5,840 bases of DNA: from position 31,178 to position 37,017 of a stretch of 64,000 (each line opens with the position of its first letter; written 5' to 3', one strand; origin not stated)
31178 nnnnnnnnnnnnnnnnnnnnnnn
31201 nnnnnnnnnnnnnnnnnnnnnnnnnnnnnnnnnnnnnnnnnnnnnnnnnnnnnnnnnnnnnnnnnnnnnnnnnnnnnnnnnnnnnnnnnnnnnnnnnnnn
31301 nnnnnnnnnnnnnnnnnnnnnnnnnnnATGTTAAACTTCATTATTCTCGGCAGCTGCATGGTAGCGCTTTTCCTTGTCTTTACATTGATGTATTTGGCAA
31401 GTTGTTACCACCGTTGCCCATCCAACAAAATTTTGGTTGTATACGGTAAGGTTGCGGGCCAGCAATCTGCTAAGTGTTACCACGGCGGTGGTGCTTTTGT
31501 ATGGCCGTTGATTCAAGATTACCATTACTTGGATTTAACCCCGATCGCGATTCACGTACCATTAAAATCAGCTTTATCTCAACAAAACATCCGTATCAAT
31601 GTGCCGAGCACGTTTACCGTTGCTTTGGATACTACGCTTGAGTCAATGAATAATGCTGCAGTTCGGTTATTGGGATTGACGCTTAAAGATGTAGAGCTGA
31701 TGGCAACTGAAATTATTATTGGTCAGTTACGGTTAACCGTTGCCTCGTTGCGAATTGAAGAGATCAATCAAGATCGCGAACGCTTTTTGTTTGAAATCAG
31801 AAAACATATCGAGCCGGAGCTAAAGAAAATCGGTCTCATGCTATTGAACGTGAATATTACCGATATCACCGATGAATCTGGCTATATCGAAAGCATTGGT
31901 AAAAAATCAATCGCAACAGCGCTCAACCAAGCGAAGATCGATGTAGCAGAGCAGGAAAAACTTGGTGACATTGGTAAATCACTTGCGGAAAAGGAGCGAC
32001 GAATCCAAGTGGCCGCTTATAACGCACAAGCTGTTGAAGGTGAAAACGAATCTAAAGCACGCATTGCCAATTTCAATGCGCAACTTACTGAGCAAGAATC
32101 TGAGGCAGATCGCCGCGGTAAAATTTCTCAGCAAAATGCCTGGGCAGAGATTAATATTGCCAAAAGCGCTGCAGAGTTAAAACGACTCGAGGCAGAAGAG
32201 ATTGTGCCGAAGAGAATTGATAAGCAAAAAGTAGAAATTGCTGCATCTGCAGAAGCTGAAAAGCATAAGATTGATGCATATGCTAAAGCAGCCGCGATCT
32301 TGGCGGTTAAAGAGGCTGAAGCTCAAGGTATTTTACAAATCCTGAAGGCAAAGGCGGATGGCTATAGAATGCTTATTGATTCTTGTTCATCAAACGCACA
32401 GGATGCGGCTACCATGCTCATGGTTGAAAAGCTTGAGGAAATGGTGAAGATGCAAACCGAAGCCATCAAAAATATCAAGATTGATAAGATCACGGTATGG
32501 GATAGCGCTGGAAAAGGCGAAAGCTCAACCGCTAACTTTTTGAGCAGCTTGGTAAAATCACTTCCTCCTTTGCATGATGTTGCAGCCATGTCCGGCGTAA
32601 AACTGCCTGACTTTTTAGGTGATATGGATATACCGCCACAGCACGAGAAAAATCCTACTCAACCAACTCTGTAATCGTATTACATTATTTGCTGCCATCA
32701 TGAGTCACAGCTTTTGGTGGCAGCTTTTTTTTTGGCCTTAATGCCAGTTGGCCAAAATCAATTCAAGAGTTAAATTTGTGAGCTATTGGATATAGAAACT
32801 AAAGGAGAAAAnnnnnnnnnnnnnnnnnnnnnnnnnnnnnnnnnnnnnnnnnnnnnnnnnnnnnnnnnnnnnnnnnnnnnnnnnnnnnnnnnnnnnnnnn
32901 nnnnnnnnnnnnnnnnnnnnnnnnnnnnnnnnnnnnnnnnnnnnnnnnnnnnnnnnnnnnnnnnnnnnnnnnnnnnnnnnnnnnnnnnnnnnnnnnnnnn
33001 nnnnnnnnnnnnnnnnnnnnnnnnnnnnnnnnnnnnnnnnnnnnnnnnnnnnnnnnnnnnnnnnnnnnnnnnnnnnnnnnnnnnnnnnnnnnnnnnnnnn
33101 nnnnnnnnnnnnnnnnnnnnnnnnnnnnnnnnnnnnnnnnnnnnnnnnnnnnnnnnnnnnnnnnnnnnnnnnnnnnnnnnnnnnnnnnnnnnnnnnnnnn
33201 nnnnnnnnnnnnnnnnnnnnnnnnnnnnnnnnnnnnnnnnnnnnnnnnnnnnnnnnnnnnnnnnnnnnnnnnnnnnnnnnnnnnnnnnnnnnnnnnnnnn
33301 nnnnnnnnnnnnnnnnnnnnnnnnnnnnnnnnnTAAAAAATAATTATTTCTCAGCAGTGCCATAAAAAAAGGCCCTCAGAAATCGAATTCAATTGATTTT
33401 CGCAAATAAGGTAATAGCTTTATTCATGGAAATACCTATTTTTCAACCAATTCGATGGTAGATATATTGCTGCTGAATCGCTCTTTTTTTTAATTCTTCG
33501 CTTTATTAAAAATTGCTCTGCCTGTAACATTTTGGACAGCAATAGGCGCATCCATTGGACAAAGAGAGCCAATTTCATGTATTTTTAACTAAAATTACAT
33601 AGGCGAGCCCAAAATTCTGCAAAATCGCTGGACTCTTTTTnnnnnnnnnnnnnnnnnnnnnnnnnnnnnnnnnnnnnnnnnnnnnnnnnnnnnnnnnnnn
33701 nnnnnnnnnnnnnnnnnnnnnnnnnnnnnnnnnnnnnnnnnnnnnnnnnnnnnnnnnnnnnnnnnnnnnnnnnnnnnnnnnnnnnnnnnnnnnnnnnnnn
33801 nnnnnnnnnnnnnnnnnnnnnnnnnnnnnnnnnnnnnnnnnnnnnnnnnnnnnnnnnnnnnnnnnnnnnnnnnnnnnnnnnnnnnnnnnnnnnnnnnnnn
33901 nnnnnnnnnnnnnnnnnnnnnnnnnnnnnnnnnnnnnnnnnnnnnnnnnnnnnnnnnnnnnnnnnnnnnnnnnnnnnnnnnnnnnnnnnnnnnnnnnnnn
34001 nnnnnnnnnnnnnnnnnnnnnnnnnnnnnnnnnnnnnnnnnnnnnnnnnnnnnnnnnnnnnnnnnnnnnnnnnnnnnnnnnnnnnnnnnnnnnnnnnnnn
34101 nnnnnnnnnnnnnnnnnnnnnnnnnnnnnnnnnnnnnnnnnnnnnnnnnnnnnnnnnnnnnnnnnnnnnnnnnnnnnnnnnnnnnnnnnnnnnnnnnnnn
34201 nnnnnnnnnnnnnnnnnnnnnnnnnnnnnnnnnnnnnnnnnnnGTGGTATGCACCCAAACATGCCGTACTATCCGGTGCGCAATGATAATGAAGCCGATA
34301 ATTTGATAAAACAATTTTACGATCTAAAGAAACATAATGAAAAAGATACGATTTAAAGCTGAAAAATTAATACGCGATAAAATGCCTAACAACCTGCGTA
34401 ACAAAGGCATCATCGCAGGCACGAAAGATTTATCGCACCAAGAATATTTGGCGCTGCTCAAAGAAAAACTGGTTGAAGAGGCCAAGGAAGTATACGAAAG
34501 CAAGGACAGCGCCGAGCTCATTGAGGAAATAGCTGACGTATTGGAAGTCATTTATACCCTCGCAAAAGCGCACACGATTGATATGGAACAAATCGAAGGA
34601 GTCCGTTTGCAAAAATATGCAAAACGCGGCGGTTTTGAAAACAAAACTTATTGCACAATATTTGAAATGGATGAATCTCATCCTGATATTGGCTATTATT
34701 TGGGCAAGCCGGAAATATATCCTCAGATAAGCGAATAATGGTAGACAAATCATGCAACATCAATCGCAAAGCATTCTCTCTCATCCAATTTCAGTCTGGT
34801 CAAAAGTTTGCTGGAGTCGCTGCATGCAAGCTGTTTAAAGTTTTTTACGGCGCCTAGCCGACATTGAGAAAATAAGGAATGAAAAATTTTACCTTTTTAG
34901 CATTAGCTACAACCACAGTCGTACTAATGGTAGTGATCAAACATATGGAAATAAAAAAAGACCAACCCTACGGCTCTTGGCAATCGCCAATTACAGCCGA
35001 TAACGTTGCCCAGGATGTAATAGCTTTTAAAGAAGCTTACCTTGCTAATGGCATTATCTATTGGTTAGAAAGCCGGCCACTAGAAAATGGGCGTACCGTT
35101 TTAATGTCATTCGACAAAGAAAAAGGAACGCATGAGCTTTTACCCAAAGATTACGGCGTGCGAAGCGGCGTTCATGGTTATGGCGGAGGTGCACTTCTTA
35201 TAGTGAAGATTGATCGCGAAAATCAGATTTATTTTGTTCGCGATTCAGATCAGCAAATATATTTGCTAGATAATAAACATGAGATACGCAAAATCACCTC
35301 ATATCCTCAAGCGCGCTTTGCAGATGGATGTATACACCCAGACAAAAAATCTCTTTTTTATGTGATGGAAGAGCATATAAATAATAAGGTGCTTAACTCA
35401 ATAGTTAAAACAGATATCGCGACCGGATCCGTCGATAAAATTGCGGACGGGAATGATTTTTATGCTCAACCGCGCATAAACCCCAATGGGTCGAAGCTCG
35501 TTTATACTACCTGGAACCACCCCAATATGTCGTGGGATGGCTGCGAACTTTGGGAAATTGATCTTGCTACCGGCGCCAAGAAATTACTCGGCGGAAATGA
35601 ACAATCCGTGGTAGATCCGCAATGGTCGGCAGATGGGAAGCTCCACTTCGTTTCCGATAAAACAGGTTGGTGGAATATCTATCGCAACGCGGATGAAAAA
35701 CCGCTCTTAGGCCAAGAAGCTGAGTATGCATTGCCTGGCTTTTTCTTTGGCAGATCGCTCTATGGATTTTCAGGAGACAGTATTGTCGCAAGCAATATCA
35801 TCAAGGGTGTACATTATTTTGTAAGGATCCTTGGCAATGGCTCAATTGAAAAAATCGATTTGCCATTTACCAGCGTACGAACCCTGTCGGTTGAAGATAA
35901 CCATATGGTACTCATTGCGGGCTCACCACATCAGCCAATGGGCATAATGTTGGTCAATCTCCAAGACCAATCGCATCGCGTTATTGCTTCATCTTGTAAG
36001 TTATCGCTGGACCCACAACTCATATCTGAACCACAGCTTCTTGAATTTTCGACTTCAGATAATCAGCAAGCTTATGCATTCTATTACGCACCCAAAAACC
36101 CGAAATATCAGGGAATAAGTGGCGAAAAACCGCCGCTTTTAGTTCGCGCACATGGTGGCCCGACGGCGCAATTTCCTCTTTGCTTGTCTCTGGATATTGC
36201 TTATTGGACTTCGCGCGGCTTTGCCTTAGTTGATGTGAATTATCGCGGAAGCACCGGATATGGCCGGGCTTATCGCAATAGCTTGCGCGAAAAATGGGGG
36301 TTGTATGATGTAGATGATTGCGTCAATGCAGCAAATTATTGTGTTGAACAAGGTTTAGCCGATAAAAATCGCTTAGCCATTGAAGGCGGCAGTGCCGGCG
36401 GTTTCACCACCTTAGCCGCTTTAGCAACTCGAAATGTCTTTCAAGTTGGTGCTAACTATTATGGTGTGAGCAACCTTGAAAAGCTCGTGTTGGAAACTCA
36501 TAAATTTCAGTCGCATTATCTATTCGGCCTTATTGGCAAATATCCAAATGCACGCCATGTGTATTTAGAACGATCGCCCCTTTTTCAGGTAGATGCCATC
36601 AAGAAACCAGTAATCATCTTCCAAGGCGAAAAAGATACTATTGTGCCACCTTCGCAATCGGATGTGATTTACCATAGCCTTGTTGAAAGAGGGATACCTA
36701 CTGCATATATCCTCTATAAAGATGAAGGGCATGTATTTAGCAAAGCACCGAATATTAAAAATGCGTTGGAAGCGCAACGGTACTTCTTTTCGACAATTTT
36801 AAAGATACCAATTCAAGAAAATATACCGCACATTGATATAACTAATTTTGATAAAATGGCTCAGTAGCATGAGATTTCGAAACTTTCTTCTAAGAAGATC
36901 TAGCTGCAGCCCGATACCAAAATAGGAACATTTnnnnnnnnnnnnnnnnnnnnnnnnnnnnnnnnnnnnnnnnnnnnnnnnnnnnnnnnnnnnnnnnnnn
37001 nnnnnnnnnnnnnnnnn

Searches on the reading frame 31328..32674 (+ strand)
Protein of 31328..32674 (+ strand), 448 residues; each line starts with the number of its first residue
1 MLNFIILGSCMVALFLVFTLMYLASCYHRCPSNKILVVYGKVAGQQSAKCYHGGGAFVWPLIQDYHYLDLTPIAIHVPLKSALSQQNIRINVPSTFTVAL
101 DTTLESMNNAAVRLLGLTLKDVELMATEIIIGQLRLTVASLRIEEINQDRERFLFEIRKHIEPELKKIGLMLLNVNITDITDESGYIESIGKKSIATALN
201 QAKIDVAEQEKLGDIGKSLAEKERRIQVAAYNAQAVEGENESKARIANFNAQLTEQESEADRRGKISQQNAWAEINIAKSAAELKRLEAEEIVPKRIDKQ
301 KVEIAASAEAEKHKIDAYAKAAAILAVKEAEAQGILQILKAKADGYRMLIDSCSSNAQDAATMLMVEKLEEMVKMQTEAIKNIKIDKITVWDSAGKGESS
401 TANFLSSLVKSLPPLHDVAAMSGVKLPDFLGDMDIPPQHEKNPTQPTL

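Call 22: search_protein_families(library=ncbifam, proteins=[window:31328-32674:+], max_evalue=0.00001)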
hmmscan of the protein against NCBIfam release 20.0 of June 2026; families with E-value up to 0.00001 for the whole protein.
window:31328-32674:+ (448 aa): 1 family
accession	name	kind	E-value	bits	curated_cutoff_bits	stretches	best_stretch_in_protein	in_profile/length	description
NF058507.1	FlotScfldFlot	equivalog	3.1e-45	155.1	700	2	10-273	5-276/477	flotillin lipid rafts scaffold protein FloT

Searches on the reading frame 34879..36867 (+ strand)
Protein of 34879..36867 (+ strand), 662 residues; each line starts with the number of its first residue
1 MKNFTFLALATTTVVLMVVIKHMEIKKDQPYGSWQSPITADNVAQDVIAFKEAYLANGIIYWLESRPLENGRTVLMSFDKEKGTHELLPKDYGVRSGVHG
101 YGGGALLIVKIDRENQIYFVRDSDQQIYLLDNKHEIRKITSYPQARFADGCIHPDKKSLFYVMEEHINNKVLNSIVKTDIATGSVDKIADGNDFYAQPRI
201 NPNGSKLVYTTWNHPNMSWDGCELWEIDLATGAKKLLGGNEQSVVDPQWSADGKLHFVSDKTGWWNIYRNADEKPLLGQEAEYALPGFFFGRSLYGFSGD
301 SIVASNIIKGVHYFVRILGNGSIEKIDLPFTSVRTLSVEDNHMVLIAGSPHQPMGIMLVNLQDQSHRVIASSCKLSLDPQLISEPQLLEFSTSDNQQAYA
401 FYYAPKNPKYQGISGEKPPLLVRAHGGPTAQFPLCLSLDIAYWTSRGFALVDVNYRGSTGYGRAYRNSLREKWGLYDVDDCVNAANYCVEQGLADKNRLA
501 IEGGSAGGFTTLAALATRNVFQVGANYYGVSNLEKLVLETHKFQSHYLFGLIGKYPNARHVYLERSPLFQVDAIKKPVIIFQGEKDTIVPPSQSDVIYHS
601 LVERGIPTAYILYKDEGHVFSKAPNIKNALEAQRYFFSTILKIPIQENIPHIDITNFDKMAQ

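Call 22: search_protein_families(library=ncbifam, proteins=[window:34879-36867:+], max_evalue=0.00001)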
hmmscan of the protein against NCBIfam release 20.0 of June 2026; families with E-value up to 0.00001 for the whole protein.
window:34879-36867:+ (662 aa): 5 families
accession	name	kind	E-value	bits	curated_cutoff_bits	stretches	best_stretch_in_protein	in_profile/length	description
NF053518.1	DipepPtdsDpp5Prph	equivalog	8.5e-30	103.9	900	1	318-638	329-648/655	dipeptidyl-peptidase Dpp5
TIGR02800.1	propeller_TolB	equivalog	7.3e-11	41.6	343.15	1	154-270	200-308/418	Tol-Pal system beta propeller repeat protein TolB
NF033523.0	lasso_peptidase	equivalog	1.6e-07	30.5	400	0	352-620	345-616/638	Atxe2 family lasso peptide isopeptidase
NF007857.0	PRK10566.1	equivalog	1.9e-07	31.2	201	1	478-639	88-247/249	esterase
NF052354.1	EstLipQMycob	equivalog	8.1e-07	28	700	1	489-632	230-388/418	esterase LipQ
